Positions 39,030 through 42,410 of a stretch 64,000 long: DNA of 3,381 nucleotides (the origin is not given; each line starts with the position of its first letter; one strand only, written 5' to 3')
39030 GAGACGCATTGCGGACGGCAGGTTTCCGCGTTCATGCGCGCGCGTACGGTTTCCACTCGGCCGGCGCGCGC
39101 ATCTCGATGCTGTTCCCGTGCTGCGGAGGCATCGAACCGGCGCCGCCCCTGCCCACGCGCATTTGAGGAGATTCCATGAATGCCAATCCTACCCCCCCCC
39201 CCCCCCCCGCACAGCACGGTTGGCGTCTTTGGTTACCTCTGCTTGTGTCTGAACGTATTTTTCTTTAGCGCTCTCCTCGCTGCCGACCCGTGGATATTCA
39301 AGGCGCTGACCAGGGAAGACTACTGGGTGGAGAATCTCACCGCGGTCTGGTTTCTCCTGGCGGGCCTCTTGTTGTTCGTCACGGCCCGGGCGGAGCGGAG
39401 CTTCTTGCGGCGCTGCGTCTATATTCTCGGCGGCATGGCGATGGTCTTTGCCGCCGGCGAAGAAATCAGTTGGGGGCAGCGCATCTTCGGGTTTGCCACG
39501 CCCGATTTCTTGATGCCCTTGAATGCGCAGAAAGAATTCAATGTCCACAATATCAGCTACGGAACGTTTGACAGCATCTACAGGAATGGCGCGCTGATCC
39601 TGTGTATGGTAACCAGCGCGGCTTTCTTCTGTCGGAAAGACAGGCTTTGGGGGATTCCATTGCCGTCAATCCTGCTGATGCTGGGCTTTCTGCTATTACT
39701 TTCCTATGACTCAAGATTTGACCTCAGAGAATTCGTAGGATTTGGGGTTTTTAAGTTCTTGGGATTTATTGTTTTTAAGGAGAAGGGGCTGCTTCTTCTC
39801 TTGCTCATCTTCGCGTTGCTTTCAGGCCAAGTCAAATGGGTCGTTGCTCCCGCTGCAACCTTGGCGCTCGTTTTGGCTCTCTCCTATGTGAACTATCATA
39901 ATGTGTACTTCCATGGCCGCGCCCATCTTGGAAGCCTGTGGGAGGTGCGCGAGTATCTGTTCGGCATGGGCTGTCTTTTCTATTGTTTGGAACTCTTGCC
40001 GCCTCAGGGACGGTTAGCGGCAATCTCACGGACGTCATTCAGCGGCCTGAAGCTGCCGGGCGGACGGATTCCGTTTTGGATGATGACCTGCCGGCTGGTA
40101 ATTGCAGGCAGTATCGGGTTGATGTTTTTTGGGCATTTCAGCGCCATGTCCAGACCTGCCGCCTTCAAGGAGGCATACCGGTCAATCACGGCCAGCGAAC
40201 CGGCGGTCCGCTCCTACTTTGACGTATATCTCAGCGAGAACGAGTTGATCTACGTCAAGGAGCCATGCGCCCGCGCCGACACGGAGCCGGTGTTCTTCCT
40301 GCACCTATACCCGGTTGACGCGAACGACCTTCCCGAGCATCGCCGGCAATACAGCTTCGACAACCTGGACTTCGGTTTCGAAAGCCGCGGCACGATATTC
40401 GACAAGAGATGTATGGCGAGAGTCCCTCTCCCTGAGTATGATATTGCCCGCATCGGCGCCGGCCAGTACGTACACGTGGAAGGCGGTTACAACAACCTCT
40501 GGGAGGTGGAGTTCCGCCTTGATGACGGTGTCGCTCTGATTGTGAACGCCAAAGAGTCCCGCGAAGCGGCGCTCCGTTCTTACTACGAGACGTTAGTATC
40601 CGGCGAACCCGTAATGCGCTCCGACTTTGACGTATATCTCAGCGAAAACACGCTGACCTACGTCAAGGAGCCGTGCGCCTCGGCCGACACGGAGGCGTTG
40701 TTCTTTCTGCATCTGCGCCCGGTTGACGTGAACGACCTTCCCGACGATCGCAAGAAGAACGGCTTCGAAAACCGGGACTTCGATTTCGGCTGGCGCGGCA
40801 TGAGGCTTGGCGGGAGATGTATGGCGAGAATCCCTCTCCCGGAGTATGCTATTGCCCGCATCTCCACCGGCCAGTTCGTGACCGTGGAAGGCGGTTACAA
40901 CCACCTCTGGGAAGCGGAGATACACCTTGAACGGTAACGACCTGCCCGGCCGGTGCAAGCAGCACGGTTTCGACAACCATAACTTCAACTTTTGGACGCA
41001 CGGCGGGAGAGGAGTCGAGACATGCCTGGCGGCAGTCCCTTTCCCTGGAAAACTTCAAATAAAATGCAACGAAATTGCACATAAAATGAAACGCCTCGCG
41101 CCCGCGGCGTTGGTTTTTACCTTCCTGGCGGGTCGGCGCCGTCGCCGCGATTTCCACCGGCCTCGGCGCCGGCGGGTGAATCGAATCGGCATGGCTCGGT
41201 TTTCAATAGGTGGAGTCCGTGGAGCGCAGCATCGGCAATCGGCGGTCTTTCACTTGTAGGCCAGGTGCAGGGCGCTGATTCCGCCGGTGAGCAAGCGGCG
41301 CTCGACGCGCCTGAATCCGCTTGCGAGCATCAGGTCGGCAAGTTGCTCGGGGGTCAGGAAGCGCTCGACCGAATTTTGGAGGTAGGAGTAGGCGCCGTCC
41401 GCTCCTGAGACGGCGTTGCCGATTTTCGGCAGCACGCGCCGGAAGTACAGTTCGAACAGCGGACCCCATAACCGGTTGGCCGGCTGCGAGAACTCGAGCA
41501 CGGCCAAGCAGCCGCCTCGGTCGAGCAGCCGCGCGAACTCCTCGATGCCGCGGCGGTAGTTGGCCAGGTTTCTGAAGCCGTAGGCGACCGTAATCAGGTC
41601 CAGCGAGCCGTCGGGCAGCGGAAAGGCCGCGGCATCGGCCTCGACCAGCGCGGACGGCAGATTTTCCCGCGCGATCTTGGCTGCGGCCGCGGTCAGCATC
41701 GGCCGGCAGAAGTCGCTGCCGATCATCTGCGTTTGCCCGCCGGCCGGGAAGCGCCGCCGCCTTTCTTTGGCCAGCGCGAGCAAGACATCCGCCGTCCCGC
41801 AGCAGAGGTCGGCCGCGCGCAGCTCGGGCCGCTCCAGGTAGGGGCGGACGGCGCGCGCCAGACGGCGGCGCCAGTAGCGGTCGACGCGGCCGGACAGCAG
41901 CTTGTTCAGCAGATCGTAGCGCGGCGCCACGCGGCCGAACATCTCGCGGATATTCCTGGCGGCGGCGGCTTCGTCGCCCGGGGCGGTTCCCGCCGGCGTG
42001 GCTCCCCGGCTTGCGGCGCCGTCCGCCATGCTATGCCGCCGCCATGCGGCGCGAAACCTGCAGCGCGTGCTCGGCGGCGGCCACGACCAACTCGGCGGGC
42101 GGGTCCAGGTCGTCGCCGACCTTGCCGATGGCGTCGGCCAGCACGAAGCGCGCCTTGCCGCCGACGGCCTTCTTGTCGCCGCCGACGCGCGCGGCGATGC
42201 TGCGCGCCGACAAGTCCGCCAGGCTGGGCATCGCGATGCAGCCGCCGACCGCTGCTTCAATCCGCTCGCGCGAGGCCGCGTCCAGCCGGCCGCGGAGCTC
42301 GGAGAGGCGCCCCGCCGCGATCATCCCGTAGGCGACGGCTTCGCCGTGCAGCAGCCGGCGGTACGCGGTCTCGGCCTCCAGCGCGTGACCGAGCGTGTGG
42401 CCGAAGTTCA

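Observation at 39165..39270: C17 homopolymer in the first codons of an orphan membrane-protein gene, behind two out-of-frame ATGs: candidate phase-variation (contingency) switch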

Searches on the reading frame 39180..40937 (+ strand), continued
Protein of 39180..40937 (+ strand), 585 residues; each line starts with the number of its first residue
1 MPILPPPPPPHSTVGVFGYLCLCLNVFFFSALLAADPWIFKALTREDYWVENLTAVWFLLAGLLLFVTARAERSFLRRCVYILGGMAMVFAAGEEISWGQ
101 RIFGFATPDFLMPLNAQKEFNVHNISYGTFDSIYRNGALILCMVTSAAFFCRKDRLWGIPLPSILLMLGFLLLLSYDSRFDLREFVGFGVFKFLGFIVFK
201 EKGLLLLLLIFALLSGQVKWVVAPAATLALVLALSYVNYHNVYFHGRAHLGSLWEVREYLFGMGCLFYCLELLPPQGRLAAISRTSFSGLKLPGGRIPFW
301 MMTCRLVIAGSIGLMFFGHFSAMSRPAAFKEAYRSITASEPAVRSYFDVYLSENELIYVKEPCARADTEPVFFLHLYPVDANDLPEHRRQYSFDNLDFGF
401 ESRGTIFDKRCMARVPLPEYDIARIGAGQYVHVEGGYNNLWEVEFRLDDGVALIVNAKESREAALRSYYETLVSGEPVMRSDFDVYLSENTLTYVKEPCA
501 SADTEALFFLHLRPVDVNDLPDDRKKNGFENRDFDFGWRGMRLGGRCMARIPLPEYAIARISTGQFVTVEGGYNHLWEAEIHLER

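Call 54: fold_search(model_id=the predicted structure, library=pdb)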
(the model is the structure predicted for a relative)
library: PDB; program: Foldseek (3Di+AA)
matches with E <= 10: 852; with E <= 0.001: 21
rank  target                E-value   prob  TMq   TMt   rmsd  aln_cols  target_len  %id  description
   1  6wdp                  2.7e-05  0.99  0.11  0.24  16.6       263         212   11  Interleukin 12 receptor subunit beta-1 (released 2021-02-24)
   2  5e53_A                8.6e-05  0.99  0.12  0.21  18.3       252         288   10  Crystal structure of chicken CNTN1 FN1-FN3 domains (released 2016-08-31)
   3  6tpt                  1.3e-04  0.99  0.11  0.28  21.0       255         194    8  Crystal structures of FNIII domain three and four of the human leucocyte common antigen-related protein, LAR (released 2020-05-13)
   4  5fuc_C                1.8e-04  0.99  0.11  0.29  17.3       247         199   10  Biophysical and cellular characterisation of a junctional epitope antibody that locks IL-6 and gp80 together in a stab (released 2017-01-25)
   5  6dg5_B                1.9e-04  0.99  0.12  0.30  19.3       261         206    5  Structure of a de novo designed Interleukin-2/Interleukin-15 mimetic complex with IL-2Rb and IL-2Rg (released 2019-01-16)
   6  1p9m_C                2.1e-04  0.99  0.12  0.31  17.6       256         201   10  Crystal structure of the hexameric human IL-6/IL-6 alpha receptor/gp130 complex (released 2003-07-01)
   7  1n26_A                2.2e-04  1.00  0.13  0.23  18.3       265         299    9  Crystal Structure of the extra-cellular domains of Human Interleukin-6 Receptor alpha chain (released 2002-12-18)
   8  2v5y                  2.5e-04  0.99  0.12  0.13  20.8       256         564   10  Crystal structure of the receptor protein tyrosine phosphatase mu ectodomain (released 2007-09-11)
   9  6tpu_B                3.3e-04  0.98  0.12  0.28  20.5       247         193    7  Crystal structures of FNIII domain three and four of the human leucocyte common antigen-related protein, LAR (released 2020-05-13)
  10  8ojt_H                4.8e-04  0.91  0.10  0.22  16.1       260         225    9  Crystal structure of the human IgD Fab - structure Fab2 (released 2023-06-14)
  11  2a6j_B                4.8e-04  0.84  0.10  0.22  17.1       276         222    8  Crystal structure analysis of the anti-arsonate germline antibody 36-65 (released 2006-06-13)
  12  8ojv_H                5.4e-04  0.90  0.11  0.23  16.8       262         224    9  Crystal structure of the human IgD Fab - structure Fab4 (released 2023-06-14)
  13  7vh0_E                5.4e-04  0.85  0.11  0.22  16.8       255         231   10  MT2-remalteon-Gi complex (released 2022-03-02)
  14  7s2s_D                5.7e-04  0.99  0.13  0.31  19.1       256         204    7  nanobody bound to Interleukin-2Rbeta (released 2022-03-30)
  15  5n47_D                5.7e-04  0.98  0.12  0.21  19.2       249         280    8  Structure of Anticalin N7E in complex with the three-domain fragment Fn7B8 of human oncofetal fibronectin (released 2018-02-14)
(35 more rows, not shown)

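Call 65: search_protein_families(library=pfam, proteins=[L019:4734-5903:+, L123:4632-6845:+, L124:4596-7376:+], max_evalue=0.01)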
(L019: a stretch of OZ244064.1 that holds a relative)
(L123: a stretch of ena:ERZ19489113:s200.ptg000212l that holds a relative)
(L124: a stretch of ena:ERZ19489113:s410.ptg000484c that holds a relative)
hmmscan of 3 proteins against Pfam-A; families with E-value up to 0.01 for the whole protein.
L019:4734-5903:+ (390 aa): 1 family
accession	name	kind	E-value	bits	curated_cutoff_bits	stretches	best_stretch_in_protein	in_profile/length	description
PF00535.33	Glycos_transf_2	-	8.5e-18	65.3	23.3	1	11-169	1-163/168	Glycosyl transferase family 2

L123:4632-6845:+ (737 aa): 0 families

L124:4596-7376:+ (927 aa): 0 families

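Call 74: find_encoding_contigs(protein=P0098, flank=2000, max_places=3)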
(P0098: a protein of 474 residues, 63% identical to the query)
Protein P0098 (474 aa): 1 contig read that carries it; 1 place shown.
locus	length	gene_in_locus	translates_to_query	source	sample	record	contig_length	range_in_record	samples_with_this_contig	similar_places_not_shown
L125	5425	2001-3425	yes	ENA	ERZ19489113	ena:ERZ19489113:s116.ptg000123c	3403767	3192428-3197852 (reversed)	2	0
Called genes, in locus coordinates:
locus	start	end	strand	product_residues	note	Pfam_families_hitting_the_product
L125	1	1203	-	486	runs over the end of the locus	PF19295:SufBD_N, PF01458:SUFBD_core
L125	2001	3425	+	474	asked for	-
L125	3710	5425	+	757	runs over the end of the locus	-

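Call 75: find_encoding_contigs(protein=P0045, flank=2000, max_places=3)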
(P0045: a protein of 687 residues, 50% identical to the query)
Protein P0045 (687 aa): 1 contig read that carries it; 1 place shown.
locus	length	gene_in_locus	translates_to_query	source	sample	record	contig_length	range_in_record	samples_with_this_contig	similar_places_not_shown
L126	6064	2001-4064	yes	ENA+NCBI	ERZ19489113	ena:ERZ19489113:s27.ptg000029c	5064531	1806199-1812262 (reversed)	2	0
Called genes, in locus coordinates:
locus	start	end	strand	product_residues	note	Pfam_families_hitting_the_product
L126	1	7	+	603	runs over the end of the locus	-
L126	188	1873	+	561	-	-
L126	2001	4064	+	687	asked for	-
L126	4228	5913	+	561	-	-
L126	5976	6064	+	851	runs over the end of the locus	-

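Call 79: search_protein_representatives(protein=window:39180-40934:+)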
Query: 585 residues. Proteins with E-value up to 0.001 (for the whole library): 6553; up to 1e-10: 2040; up to 1e-30: 570. The best 150 are listed.
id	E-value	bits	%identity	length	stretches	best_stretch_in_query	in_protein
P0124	5.0e-286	966.3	44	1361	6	334-568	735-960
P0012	2.2e-241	818.9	54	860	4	14-298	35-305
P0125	7.4e-221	751.1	45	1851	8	347-582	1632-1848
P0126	1.4e-211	720.5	48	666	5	338-583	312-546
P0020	1.7e-208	710.3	61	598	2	5-448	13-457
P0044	4.1e-186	636.3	46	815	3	17-460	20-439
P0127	2.1e-173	594.3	47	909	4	327-568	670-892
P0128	8.2e-170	582.5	49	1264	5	339-583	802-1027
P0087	8.3e-170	582.5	53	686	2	14-437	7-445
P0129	5.0e-162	556.8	49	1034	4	328-581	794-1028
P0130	2.2e-160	551.3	59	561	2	12-449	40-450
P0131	4.2e-153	527.3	40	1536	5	326-581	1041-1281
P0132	5.9e-151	520.2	55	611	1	2-580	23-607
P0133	2.5e-145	501.6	46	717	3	305-584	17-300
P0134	7.8e-145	500.0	42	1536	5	339-584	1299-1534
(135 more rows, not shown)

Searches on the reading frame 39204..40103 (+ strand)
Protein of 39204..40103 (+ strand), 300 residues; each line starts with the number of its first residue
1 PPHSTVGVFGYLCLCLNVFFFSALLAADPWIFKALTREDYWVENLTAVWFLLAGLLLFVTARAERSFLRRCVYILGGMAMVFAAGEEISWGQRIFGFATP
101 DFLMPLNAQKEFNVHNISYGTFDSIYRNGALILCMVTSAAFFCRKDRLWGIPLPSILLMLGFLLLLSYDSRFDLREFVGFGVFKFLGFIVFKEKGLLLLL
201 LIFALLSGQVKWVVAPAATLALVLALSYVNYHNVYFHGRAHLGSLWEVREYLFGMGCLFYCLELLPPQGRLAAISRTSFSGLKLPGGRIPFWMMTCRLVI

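Call 30: find_related_loci(query=A2, collection=metagenome_contigs, flank=1500)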
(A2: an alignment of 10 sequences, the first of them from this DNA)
Query A2 (300 aa) in metagenome_contigs; peptide patterns used: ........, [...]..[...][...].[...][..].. (x = any residue, [..] = any of these).
600 stretches matched a pattern (row limit reached: there are more); 557 encode a relative of the query (tblastn E <= 1e-3); the best 80 are kept; 80 distinct loci.
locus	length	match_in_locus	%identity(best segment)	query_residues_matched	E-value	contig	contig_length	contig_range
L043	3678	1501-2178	29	21-258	6e-26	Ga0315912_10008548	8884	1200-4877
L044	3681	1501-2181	31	31-265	6e-25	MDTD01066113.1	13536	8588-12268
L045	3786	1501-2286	30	4-269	3e-23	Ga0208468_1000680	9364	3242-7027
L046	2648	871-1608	29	10-264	3e-23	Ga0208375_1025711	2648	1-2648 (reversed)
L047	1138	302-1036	28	6-262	3e-23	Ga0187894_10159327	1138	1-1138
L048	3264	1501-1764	52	35-118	2e-21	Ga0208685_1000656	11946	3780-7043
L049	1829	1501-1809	42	4-118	3e-19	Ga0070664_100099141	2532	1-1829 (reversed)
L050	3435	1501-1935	36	36-165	4e-19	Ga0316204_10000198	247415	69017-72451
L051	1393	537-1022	34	23-169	4e-19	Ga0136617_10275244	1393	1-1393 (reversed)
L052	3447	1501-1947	36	32-169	7e-19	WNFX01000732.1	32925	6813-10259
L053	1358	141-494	40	7-128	8e-19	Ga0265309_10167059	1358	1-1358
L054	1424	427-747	41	4-124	8e-19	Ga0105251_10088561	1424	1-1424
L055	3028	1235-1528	41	24-126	2e-18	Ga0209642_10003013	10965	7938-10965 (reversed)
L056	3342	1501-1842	40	32-141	8e-18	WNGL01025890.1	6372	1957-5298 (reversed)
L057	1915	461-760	41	12-118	6e-18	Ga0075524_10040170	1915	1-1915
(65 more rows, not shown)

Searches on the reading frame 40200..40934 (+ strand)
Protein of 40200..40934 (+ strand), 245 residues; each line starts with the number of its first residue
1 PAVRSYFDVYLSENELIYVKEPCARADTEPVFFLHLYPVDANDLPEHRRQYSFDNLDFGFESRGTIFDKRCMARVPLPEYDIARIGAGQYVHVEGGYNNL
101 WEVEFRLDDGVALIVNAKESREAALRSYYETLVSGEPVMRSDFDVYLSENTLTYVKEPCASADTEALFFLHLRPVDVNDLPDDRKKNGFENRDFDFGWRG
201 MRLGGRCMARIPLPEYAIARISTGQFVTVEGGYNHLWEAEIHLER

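Call 65: search_protein_families(library=pfam, proteins=[window:40200-40934:+], max_evalue=0.01)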
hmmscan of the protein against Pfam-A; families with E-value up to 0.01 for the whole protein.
window:40200-40934:+ (245 aa): 1 family
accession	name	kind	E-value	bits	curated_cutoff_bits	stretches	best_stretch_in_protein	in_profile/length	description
PF24442.1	DUF7561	-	0.0017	18.7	27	0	86-114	8-36/65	Family of unknown function (DUF7561)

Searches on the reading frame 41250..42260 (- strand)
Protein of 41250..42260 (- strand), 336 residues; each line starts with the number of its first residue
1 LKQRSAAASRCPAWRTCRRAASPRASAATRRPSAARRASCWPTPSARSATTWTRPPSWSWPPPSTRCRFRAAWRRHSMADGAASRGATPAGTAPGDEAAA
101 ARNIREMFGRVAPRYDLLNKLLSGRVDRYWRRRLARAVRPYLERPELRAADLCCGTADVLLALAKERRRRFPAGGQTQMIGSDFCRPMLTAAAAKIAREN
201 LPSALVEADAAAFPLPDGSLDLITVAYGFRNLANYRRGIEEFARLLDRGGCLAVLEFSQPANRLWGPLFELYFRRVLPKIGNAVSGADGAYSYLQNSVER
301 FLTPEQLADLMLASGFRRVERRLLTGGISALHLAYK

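Call 5: search_protein_families(library=pfam, proteins=[window:41250-42260:-], max_evalue=0.1)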
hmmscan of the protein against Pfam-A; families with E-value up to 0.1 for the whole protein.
window:41250-42260:- (336 aa): 7 families
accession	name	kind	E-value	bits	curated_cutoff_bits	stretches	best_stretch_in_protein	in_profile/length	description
PF01209.24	Ubie_methyltran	-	1.3e-47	162.5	20.1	1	102-336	7-233/233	ubiE/COQ5 methyltransferase family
PF13649.12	Methyltransf_25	-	2.2e-13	51.1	27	1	150-250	2-97/97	Methyltransferase domain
PF08241.18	Methyltransf_11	-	1.2e-11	45.5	21.2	1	151-253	2-94/95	Methyltransferase domain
PF08242.18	Methyltransf_12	-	8.8e-07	30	30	1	151-252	2-98/98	Methyltransferase domain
PF13489.12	Methyltransf_23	-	4.3e-06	27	27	1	126-319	5-162/164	Methyltransferase domain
PF13847.12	Methyltransf_31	-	5.9e-05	23.2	27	1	146-258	4-113/145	Methyltransferase domain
PF05148.21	Methyltransf_8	-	0.039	14.3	27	0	205-258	108-160/219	Hypothetical methyltransferase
